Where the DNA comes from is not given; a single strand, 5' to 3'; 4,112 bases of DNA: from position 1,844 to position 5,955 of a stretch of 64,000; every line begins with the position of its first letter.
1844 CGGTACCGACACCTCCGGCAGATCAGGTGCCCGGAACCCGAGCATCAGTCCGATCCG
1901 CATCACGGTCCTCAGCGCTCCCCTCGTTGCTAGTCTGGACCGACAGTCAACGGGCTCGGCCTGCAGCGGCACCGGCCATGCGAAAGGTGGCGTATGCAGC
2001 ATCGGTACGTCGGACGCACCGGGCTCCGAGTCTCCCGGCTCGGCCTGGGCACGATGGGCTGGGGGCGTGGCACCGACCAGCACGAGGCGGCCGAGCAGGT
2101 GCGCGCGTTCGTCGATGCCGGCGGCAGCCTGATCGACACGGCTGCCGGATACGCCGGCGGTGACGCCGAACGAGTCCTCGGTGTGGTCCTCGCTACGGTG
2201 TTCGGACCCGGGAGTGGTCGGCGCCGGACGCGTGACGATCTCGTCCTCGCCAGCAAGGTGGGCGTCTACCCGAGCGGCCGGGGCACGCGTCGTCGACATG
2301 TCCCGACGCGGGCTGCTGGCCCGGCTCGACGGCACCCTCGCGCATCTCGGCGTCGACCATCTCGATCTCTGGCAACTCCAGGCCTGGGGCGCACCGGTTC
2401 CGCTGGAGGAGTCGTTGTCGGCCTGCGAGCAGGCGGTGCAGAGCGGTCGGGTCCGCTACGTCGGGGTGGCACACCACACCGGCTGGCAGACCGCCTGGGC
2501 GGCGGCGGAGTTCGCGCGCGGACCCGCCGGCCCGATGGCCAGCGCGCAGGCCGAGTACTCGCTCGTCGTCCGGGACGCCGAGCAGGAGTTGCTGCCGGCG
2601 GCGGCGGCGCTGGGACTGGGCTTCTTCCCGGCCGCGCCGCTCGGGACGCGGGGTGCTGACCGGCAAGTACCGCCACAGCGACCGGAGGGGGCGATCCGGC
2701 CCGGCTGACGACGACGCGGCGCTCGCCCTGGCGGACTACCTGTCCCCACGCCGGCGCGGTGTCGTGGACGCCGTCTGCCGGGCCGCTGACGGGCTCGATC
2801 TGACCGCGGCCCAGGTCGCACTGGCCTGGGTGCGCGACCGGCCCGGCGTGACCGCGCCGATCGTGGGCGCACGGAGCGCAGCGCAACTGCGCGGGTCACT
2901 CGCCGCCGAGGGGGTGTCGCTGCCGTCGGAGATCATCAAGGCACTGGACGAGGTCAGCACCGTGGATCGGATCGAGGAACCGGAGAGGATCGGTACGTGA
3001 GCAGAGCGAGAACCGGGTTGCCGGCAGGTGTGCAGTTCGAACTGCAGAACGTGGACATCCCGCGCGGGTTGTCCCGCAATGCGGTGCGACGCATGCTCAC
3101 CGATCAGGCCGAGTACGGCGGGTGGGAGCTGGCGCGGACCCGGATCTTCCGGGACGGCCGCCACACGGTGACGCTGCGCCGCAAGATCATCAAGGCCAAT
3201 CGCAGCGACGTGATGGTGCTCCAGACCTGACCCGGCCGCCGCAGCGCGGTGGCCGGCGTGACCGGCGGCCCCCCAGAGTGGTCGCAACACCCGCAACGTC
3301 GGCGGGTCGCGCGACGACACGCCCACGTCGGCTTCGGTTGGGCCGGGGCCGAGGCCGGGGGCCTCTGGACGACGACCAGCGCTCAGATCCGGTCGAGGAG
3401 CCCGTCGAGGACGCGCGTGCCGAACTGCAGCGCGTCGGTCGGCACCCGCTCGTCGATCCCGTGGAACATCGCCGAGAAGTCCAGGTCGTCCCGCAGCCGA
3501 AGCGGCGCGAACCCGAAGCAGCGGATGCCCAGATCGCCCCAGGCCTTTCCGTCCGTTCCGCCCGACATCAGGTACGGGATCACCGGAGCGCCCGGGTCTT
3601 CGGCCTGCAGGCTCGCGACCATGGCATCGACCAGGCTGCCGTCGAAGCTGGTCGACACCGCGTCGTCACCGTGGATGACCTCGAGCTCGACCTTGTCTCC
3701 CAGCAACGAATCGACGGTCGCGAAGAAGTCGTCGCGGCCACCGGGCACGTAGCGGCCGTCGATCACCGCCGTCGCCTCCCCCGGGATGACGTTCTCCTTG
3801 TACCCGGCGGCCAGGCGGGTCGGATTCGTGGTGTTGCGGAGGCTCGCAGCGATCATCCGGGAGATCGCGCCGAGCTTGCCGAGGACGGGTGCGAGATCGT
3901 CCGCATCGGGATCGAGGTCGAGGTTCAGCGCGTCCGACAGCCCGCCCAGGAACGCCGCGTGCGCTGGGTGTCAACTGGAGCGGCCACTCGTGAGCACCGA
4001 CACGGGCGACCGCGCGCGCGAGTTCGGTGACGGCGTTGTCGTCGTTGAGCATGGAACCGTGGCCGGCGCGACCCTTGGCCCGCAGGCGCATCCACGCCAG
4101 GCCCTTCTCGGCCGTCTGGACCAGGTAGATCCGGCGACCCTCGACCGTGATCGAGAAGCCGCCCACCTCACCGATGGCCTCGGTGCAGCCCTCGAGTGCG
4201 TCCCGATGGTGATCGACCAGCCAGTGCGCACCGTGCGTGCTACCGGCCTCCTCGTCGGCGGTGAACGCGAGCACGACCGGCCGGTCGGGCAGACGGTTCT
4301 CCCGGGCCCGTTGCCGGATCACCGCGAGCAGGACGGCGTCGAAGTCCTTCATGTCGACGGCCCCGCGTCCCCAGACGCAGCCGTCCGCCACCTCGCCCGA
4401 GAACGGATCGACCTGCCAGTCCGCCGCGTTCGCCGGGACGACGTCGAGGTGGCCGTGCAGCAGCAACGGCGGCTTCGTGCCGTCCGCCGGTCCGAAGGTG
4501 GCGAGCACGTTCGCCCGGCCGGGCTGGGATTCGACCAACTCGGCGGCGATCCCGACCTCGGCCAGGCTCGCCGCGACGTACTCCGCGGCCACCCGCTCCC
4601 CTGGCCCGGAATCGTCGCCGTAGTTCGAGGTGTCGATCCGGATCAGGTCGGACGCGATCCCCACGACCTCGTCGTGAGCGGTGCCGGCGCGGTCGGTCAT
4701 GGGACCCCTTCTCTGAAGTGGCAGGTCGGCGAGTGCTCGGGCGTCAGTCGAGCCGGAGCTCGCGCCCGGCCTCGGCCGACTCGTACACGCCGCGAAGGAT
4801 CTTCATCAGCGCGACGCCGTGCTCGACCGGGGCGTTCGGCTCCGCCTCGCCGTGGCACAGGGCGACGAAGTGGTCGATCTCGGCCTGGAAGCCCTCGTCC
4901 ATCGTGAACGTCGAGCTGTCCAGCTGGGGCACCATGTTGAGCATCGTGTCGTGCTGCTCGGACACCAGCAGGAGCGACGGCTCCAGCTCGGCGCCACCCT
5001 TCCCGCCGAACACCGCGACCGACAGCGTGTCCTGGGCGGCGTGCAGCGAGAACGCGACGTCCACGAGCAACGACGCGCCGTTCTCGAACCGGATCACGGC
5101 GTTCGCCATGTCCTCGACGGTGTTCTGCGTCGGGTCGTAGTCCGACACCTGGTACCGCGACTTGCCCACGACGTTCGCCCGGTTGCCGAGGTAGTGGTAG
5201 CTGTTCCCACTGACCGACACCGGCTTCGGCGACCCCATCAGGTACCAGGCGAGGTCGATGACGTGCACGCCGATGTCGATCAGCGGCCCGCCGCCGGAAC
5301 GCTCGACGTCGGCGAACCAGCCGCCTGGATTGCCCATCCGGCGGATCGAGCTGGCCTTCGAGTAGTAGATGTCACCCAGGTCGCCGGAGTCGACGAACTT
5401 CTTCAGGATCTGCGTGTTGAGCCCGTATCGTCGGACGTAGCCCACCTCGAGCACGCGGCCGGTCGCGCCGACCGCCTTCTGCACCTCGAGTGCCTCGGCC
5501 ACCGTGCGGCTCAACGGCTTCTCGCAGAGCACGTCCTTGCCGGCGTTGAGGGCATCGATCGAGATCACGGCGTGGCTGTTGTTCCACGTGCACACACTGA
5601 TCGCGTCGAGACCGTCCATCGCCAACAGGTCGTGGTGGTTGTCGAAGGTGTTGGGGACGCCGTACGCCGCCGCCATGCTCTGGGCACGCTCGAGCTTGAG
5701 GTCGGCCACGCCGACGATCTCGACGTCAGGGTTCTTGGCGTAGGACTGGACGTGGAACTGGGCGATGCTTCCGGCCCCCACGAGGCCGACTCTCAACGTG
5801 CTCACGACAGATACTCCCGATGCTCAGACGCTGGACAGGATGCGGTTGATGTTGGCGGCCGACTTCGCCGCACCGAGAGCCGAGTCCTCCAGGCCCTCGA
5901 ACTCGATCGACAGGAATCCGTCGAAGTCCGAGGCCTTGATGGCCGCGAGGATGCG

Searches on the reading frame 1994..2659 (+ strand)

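Call 37: search_protein_families(library=pfam, proteins=[window:1994-2659:+], max_evalue=0.01)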
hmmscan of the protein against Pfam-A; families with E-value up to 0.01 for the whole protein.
window:1994-2659:+ (221 aa): 1 family
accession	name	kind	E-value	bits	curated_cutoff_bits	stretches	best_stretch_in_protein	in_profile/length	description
PF00248.27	Aldo_ket_red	-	1.1e-12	48.1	24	1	15-100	1-84/291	Aldo/keto reductase family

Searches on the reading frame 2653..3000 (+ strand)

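Call 37: search_protein_families(library=pfam, proteins=[window:2653-3000:+], max_evalue=0.01)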
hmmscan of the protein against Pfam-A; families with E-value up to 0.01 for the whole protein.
window:2653-3000:+ (115 aa): 1 family
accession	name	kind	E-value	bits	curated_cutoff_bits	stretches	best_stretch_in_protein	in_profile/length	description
PF00248.27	Aldo_ket_red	-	1.1e-10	41.6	24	1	1-101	196-289/291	Aldo/keto reductase family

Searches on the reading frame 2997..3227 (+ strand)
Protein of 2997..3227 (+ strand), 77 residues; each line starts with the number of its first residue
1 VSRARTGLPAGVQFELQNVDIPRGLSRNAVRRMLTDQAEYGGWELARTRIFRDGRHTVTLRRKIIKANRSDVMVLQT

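Call 69: find_homologous_proteins(query=window:2997-3227:+, max_evalue=1e-10)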
Query window:2997-3227:+ (77 aa): 338 proteins with E <= 1e-10 among 388 candidates; the best 120 are listed.
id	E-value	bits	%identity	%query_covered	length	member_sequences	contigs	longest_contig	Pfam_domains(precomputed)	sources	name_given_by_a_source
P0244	2.7e-42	159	99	100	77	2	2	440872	PF18963.6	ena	-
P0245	2.1e-29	118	78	99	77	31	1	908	PF18963.6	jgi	jgi:Family of unknown function (DUF5703)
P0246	4.0e-26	108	85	78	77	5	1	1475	PF18963.6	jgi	-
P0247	9.1e-21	91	72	84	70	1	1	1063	PF18963.6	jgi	jgi:hypothetical protein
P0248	3.8e-16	76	60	90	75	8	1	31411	PF18963.6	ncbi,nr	ncbi:MAG TPA: DUF5703 family protein [Nocardioidaceae bacterium]|nr:DUF5703 family protein [Nocardio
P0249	9.8e-16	75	61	74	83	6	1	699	PF18963.6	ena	-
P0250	1.9e-15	74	61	86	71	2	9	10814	PF18963.6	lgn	-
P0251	2.0e-15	74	68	73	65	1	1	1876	PF18963.6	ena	-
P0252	2.3e-15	74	64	73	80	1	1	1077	PF18963.6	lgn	-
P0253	2.4e-15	73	53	91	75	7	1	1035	PF18963.6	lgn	-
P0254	3.1e-15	73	59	79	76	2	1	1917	PF18963.6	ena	-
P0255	3.8e-15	73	68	73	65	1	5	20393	PF18963.6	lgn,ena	-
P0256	4.3e-15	73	57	82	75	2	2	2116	PF18963.6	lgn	-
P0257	4.8e-15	73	64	75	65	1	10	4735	PF18963.6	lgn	-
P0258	5.5e-15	72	52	95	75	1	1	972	PF18963.6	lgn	-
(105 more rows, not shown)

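Call 70: find_encoding_contigs(protein=P0244, flank=10000, max_places=5)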
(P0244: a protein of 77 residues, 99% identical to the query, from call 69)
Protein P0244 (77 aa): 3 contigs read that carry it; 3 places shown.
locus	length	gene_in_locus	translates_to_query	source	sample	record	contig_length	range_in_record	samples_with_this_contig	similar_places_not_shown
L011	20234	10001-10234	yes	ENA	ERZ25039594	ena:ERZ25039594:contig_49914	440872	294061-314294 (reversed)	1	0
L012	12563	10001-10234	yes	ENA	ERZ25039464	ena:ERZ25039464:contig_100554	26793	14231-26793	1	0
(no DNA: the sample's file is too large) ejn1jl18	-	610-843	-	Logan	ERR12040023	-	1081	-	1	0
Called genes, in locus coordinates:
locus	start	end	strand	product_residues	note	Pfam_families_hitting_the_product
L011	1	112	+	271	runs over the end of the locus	PF00005:ABC_tran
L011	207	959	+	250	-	PF00528:BPD_transp_1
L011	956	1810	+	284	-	PF00528:BPD_transp_1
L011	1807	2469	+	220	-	PF00370:FGGY_N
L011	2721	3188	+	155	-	PF02782:FGGY_C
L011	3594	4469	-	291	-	-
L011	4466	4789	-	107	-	PF11290:DUF3090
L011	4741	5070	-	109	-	PF11290:DUF3090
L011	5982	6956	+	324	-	PF01544:CorA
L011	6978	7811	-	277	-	PF02673:BacA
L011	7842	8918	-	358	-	PF00296:Bac_luciferase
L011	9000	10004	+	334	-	PF00248:Aldo_ket_red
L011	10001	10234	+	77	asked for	PF18963:DUF5703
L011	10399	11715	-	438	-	PF04389:Peptidase_M28 (weak), PF01546:Peptidase_M20, PF07687:M20_dimer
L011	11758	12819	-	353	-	PF01408:GFO_IDH_MocA, PF22725:GFO_IDH_MocA_C3, PF02894:GFO_IDH_MocA_C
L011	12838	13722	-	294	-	PF01261:AP_endonuc_2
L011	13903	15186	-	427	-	PF07690:MFS_1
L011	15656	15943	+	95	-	PF19730:DUF6221 (weak)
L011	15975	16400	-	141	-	PF08837:DUF1810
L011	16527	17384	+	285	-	PF03476:MOSC_N, PF03473:MOSC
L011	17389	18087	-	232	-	PF01738:DLH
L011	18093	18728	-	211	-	PF00376:MerR, PF13411:MerR_1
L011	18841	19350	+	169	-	PF13826:Monooxy_af470-like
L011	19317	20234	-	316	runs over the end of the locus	PF08021:FAD_binding_9, PF04954:SIP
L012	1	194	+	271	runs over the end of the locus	PF00005:ABC_tran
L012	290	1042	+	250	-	PF00528:BPD_transp_1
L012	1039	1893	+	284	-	PF00528:BPD_transp_1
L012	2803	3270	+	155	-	PF02782:FGGY_C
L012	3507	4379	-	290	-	-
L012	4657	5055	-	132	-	PF11290:DUF3090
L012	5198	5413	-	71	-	PF00300:His_Phos_1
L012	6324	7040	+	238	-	PF01544:CorA (faint)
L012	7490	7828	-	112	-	PF02673:BacA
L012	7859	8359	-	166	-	PF00296:Bac_luciferase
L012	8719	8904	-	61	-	-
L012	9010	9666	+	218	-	-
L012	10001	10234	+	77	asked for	PF18963:DUF5703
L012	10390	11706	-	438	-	PF04389:Peptidase_M28 (weak), PF01546:Peptidase_M20, PF07687:M20_dimer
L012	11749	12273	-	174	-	PF02894:GFO_IDH_MocA_C, PF22725:GFO_IDH_MocA_C3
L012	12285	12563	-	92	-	?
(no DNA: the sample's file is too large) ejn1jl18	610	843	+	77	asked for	PF18963:DUF5703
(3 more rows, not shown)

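Call 71: find_encoding_contigs(protein=P0246, flank=10000, max_places=5)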
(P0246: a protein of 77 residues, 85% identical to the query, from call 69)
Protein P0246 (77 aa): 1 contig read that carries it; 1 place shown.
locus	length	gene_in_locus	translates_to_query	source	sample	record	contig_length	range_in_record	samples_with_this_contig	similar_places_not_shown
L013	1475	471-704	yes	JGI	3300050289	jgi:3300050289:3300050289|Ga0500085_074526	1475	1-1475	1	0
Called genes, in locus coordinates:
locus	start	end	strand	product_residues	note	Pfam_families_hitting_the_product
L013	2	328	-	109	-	?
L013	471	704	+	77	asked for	PF18963:DUF5703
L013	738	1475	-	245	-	PF07687:M20_dimer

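Call 84: search_protein_families(library=pfam, proteins=[L011:3594-4469:-, L011:2721-3188:+], max_evalue=0.01)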
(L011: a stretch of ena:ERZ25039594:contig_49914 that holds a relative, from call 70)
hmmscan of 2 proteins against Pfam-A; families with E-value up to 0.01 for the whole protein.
L011:3594-4469:- (291 aa): 1 family
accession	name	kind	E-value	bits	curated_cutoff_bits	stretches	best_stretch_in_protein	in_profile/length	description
PF00454.33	PI3_PI4_kinase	-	0.0049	17.3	27.1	1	175-215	136-177/241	Phosphatidylinositol 3- and 4-kinase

L011:2721-3188:+ (155 aa): 1 family
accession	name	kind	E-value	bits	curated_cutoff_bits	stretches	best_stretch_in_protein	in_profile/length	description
PF02782.22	FGGY_C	-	5.6e-18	65.9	27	1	2-112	85-196/198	FGGY family of carbohydrate kinases, C-terminal domain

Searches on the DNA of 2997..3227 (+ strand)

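Call 90: search_rna_families(source=L011, start=3100, end=3700, threshold=evalue, max_evalue=10)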
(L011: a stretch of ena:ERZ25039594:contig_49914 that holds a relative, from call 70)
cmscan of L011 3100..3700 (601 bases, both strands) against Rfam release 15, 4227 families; matches with E-value up to 10: 2.
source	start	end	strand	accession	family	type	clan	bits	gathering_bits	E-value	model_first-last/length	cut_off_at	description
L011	3232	3249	-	RF00390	TYMV_upPK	Cis-reg;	-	18.8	38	0.35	1-23/23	no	turnip yellow mosaic virus upstream pseudo-knot (TYMV_upPK)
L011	3503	3520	-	RF00390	TYMV_upPK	Cis-reg;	-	18.8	38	0.35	1-23/23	no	turnip yellow mosaic virus upstream pseudo-knot (TYMV_upPK)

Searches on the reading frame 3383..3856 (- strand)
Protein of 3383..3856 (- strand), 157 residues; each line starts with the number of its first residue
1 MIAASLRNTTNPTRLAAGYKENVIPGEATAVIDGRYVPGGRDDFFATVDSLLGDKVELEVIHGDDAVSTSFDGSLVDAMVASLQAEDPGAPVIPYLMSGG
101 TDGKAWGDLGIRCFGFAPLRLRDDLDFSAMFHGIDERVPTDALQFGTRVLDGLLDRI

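Call 37: search_protein_families(library=pfam, proteins=[window:3383-3856:-], max_evalue=0.01)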
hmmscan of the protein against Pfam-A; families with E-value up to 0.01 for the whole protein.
window:3383-3856:- (157 aa): 2 families
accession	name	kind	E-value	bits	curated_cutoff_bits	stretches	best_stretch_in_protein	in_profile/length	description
PF07687.19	M20_dimer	-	8.1e-05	23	21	1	7-41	53-87/107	Peptidase dimerisation domain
PF01546.33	Peptidase_M20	-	0.00011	22.6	24.6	1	31-155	112-205/206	Peptidase family M20/M25/M40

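Call 45: find_homologous_proteins(query=window:3383-3856:-, max_evalue=1e-30)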
Query window:3383-3856:- (157 aa): 633 proteins with E <= 1e-30 among 749 candidates; the best 120 are listed.
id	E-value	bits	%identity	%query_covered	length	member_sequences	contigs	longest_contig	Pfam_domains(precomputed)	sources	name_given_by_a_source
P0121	4.1e-68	246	70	100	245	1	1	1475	PF07687.20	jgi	-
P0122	1.7e-63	231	69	98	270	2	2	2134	PF07687.20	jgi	jgi:acetylornithine deacetylase/succinyl-diaminopimelate desuccinylase-like protein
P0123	2.6e-63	231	66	99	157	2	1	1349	PF01546.34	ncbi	-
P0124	3.0e-63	231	65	99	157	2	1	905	-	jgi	jgi:acetylornithine deacetylase/succinyl-diaminopimelate desuccinylase-like protein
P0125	3.7e-63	230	68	100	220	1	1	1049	PF01546.34,PF07687.20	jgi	jgi:acetylornithine deacetylase/succinyl-diaminopimelate desuccinylase-like protein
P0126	4.9e-63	230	68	99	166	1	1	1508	PF07687.20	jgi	jgi:acetylornithine deacetylase/succinyl-diaminopimelate desuccinylase-like protein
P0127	5.6e-63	230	68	99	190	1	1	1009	PF01546.34,PF07687.20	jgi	jgi:acetylornithine deacetylase/succinyl-diaminopimelate desuccinylase-like protein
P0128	2.8e-62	227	66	99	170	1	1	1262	PF07687.20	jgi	jgi:acetylornithine deacetylase/succinyl-diaminopimelate desuccinylase-like protein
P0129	3.8e-62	227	67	98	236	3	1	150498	PF01546.34,PF07687.20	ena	-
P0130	7.4e-62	226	68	100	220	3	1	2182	PF07687.20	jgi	jgi:acetylornithine deacetylase/succinyl-diaminopimelate desuccinylase-like protein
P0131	8.0e-62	226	65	99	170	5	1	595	PF07687.20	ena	-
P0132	1.2e-61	225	64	99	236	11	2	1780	PF01546.34,PF07687.20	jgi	jgi:acetylornithine deacetylase/succinyl-diaminopimelate desuccinylase-like protein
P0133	3.9e-61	224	65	99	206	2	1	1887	PF01546.34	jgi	jgi:acetylornithine deacetylase/succinyl-diaminopimelate desuccinylase-like protein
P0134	4.0e-61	224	63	99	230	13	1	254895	PF01546.34,PF07687.20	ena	-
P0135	4.5e-61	223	64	99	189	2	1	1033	PF01546.34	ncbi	-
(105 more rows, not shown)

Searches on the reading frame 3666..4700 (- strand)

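Call 37: search_protein_families(library=pfam, proteins=[window:3666-4700:-], max_evalue=0.01)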
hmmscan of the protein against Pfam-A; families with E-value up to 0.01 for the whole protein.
window:3666-4700:- (344 aa): 3 families
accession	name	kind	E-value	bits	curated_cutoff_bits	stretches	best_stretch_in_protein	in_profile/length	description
PF01546.33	Peptidase_M20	-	1.7e-22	80.8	24.6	1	80-235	1-145/206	Peptidase family M20/M25/M40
PF04389.22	Peptidase_M28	-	4.4e-07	30.3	21.3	1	64-165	1-81/193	Peptidase family M28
PF07687.19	M20_dimer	-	2.2e-06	28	21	1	196-253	1-49/107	Peptidase dimerisation domain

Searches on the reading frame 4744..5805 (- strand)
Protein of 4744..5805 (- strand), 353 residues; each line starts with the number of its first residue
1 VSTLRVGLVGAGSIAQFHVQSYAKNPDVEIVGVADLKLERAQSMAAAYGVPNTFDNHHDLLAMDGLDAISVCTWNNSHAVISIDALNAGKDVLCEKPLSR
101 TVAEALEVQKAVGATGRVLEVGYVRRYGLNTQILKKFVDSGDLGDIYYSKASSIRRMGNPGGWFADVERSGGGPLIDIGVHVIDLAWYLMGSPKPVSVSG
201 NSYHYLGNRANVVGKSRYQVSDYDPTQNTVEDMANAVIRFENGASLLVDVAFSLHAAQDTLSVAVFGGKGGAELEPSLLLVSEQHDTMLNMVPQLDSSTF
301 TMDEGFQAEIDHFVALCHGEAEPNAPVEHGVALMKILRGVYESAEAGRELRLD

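Call 37: search_protein_families(library=pfam, proteins=[window:4744-5805:-], max_evalue=0.01)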
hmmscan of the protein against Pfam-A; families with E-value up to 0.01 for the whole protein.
window:4744-5805:- (353 aa): 4 families
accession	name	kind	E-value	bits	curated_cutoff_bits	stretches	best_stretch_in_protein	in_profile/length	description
PF01408.29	GFO_IDH_MocA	-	2.4e-28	99.7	24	1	4-123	1-120/120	Oxidoreductase family, NAD-binding Rossmann fold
PF22725.1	GFO_IDH_MocA_C3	-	1.8e-22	80.1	27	1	133-272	3-123/124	GFO/IDH/MocA C-terminal domain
PF02894.22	GFO_IDH_MocA_C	-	1.7e-21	77.5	22.9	1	135-350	1-216/218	Oxidoreductase family, C-terminal alpha/beta domain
PF03435.24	Sacchrp_dh_NADP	-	0.0027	18.5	25.1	1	6-48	1-43/129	Saccharopine dehydrogenase NADP binding domain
